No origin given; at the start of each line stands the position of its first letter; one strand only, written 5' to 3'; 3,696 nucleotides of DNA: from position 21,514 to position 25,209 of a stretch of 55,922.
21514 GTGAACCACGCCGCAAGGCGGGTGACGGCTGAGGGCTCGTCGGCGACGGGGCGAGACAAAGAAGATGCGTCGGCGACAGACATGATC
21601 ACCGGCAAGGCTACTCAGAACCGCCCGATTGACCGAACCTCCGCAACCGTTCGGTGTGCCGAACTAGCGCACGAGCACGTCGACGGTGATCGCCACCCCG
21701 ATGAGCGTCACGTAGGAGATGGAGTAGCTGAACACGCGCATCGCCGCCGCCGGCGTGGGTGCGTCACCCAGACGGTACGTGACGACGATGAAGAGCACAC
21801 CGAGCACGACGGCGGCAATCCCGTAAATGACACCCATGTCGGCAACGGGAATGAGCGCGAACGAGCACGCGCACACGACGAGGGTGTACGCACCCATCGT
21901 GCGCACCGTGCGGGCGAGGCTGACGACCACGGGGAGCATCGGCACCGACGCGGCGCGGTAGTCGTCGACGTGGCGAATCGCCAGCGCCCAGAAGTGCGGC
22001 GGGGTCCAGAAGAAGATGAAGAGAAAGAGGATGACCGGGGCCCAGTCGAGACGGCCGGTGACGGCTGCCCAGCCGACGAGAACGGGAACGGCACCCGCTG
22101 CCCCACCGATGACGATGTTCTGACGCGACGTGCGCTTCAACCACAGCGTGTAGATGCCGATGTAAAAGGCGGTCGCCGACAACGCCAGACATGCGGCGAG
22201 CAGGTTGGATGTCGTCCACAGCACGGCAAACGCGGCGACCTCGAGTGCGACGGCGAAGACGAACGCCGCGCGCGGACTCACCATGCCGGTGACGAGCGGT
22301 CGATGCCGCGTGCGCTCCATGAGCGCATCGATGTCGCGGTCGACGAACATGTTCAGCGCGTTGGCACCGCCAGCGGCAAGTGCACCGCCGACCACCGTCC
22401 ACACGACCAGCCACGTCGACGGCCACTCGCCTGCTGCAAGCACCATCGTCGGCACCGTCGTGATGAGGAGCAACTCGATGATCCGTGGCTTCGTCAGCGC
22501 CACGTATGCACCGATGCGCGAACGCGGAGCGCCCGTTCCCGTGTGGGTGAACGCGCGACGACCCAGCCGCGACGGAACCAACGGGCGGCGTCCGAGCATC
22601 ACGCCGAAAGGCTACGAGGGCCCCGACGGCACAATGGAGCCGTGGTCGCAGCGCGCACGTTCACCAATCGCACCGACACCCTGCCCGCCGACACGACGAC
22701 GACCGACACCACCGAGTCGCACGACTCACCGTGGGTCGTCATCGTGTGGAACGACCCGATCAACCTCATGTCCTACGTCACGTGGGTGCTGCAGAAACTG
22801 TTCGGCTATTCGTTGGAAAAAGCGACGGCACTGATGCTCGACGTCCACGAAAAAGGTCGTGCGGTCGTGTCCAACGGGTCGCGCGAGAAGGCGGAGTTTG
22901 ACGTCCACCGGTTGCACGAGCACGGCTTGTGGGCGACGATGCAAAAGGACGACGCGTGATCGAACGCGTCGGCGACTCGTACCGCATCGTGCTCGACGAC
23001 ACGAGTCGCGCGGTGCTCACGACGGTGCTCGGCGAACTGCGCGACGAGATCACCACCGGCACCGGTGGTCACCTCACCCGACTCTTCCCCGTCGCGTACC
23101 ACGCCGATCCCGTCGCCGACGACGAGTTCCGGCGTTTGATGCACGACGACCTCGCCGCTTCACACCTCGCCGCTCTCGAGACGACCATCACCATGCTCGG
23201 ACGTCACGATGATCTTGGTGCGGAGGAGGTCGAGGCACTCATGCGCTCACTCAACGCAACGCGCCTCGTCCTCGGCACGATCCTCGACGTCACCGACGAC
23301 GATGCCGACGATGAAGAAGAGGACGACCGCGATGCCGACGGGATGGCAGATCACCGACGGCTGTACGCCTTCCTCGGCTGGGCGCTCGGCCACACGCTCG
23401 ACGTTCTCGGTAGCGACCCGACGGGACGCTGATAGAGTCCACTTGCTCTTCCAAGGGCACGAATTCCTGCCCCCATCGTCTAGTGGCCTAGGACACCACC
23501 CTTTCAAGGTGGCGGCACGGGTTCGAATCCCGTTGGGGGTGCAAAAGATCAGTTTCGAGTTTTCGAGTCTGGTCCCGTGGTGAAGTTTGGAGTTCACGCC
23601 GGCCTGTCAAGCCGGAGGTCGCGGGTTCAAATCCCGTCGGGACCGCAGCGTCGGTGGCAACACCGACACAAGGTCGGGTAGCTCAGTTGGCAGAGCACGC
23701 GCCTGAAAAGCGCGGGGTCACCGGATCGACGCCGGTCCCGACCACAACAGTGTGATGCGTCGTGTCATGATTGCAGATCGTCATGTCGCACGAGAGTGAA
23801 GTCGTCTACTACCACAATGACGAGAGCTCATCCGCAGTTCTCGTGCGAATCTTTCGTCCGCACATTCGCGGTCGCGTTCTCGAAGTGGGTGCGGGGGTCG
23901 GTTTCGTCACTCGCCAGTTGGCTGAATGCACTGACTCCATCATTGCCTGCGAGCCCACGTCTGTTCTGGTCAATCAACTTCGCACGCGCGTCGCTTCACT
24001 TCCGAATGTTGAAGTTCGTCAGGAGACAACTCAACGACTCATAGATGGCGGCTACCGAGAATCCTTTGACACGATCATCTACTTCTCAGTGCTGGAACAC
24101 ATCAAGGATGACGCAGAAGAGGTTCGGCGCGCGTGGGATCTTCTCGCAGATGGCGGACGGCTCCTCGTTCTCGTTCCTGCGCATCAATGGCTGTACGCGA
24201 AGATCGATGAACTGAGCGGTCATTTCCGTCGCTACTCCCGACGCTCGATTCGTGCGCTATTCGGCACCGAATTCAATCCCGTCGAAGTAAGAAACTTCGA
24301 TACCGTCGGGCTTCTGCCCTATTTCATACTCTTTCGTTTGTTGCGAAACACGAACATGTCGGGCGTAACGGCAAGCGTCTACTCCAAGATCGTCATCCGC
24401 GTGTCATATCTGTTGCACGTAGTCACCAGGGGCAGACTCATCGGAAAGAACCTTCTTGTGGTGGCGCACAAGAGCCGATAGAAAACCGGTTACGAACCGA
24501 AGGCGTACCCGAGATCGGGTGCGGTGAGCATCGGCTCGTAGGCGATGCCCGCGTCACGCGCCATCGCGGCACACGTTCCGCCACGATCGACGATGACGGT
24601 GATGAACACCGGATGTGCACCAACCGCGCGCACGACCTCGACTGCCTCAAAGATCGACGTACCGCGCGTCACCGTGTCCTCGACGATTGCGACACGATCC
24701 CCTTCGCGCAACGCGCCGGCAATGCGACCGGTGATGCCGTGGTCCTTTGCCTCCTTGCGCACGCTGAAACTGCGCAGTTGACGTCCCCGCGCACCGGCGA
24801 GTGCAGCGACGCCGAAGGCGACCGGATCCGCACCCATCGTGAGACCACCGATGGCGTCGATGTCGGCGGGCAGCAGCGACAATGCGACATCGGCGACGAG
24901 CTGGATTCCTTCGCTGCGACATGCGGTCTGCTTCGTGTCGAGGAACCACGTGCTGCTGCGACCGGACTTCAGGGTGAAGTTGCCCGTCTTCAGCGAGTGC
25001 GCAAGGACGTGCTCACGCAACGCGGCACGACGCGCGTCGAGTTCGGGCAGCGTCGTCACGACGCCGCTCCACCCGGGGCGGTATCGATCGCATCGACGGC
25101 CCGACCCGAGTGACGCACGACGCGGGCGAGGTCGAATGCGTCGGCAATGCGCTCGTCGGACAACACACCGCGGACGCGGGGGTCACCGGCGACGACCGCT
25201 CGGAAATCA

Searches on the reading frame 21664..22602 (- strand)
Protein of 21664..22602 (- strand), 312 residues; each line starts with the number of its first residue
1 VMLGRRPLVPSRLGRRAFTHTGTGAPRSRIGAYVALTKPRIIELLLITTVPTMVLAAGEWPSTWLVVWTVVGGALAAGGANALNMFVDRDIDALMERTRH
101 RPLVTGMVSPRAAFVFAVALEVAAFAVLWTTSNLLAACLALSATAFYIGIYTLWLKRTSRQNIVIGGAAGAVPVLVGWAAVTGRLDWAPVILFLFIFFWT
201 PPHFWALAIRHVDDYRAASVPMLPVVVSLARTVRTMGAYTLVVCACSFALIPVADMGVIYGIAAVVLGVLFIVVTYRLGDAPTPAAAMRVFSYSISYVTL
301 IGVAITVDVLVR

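Call 4: search_protein_families(library=pfam, proteins=[window:21664-22602:-], max_evalue=0.1)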
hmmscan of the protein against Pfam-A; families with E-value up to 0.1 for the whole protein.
window:21664-22602:- (312 aa): 1 family
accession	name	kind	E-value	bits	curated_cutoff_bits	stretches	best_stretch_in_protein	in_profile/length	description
PF01040.23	UbiA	-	1e-65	221.9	34.2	1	45-291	1-244/250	UbiA prenyltransferase family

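Call 5: search_protein_families(library=ncbifam, proteins=[window:21664-22602:-], max_evalue=0.1)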
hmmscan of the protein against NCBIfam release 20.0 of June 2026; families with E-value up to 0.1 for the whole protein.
window:21664-22602:- (312 aa): 23 families
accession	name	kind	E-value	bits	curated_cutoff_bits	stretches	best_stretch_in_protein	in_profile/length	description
NF003349.0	PRK04375.1-2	equivalog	8.8e-116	386.5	246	1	25-311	20-312/318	heme o synthase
TIGR01473.1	cyoE_ctaB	equivalog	1.5e-91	307.1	210.3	1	32-308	2-280/281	heme o synthase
NF003348.0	PRK04375.1-1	equivalog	2.2e-64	217.6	285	1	32-311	5-285/292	heme o synthase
TIGR01474.1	ubiA_proteo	equivalog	5.1e-22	78.7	275.45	1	37-308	11-280/282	4-hydroxybenzoate octaprenyltransferase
NF009524.0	PRK12886.1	equivalog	1.5e-18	67.1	387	1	52-303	30-280/291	prenyltransferase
TIGR01475.1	ubiA_other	subfamily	1.8e-16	60.4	180.8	1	50-309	22-280/282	UbiA-like polyprenyltransferase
NF009526.0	PRK12888.1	equivalog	1.4e-15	57.5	364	1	60-272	51-257/301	4-hydroxybenzoate octaprenyltransferase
NF009523.0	PRK12884.1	equivalog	4.6e-15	55.6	269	1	29-306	3-274/279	prenyltransferase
NF041586.1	MqnP_DT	exception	1e-14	54.9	430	1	52-272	22-239/277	menaquinone biosynthesis prenyltransferase MqnP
NF009521.0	PRK12882.1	equivalog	3e-13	49.6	296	1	30-295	5-266/280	geranylgeranylglycerol-phosphate geranylgeranyltransferase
NF041584.1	MqnP_SCO4491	exception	5.8e-13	49.2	420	1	60-272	39-245/285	menaquinone biosynthesis prenyltransferase MqnP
NF041585.1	MqnP_Cj_Hp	exception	1.2e-12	48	375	1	53-272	24-244/281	menaquinone biosynthesis prenyltransferase MqnP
NF009514.0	PRK12873.1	equivalog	2.5e-12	46.8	246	1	38-278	21-263/297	4-hydroxybenzoate polyprenyltransferase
NF009515.0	PRK12874.1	equivalog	2.8e-11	43.3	392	1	54-273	32-252/291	4-hydroxybenzoate polyprenyltransferase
NF045897.1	SCO3242_trans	equivalog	2.8e-08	33.7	260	1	81-190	48-144/287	SCO3242 family prenyltransferase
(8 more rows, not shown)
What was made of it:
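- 21664..22602 (-): ctaB, heme O synthase; first gene of the array. NF003349 386.5 bits, above its cut-off of 246; PF01040 UbiA 1e-65 (calls 4, 5).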

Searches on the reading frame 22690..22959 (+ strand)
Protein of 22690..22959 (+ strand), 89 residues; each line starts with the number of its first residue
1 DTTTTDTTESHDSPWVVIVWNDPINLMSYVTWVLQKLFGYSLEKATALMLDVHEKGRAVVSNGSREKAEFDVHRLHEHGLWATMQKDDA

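Call 70: search_protein_families(library=pfam, proteins=[window:22690-22959:+], max_evalue=0.001)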
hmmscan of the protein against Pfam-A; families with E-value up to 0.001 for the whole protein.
window:22690-22959:+ (89 aa): 1 family
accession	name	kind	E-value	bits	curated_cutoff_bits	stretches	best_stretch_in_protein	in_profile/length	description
PF02617.22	ClpS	-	6.9e-24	83.9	23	1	11-83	2-80/80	ATP-dependent Clp protease adaptor protein ClpS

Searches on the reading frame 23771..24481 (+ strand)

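Call 34: search_protein_families(library=pfam, proteins=[window:23771-24481:+], max_evalue=0.001)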
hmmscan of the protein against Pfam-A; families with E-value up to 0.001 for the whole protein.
window:23771-24481:+ (236 aa): 8 families
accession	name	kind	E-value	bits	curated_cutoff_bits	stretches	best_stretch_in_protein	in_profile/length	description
PF13489.12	Methyltransf_23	-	2.8e-13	50.4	27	1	33-164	23-154/164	Methyltransferase domain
PF08242.18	Methyltransf_12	-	3.7e-13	50.5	30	1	37-131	1-98/98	Methyltransferase domain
PF08241.18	Methyltransf_11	-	2.3e-10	41.4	21.2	1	37-132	1-94/95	Methyltransferase domain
PF13649.12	Methyltransf_25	-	4.8e-10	40.4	27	1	36-129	1-97/97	Methyltransferase domain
PF13847.12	Methyltransf_31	-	6.9e-07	29.5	27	1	35-148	6-125/145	Methyltransferase domain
PF00398.26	RrnaAD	-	1.2e-06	28.3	24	1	35-84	33-82/263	Ribosomal RNA adenine dimethylase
PF05175.20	MTS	-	7e-05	23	23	1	19-152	18-157/170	Methyltransferase small domain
PF05401.17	NodS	-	0.0004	20.7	24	1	29-121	40-128/201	Nodulation protein S (NodS)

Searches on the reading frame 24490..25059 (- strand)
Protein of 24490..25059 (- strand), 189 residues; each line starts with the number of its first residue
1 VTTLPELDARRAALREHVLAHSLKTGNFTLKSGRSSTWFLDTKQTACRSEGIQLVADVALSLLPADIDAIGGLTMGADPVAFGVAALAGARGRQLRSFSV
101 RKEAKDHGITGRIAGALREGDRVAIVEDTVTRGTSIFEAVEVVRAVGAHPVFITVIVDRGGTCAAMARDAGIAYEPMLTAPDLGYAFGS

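Call 34: search_protein_families(library=pfam, proteins=[window:24490-25059:-], max_evalue=0.001)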
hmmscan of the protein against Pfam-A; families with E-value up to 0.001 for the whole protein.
window:24490-25059:- (189 aa): 1 family
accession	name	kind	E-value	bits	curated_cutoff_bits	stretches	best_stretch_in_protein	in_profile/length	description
PF00156.33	Pribosyltran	-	0.00043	20.1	26.3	1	67-160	30-127/158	Phosphoribosyl transferase domain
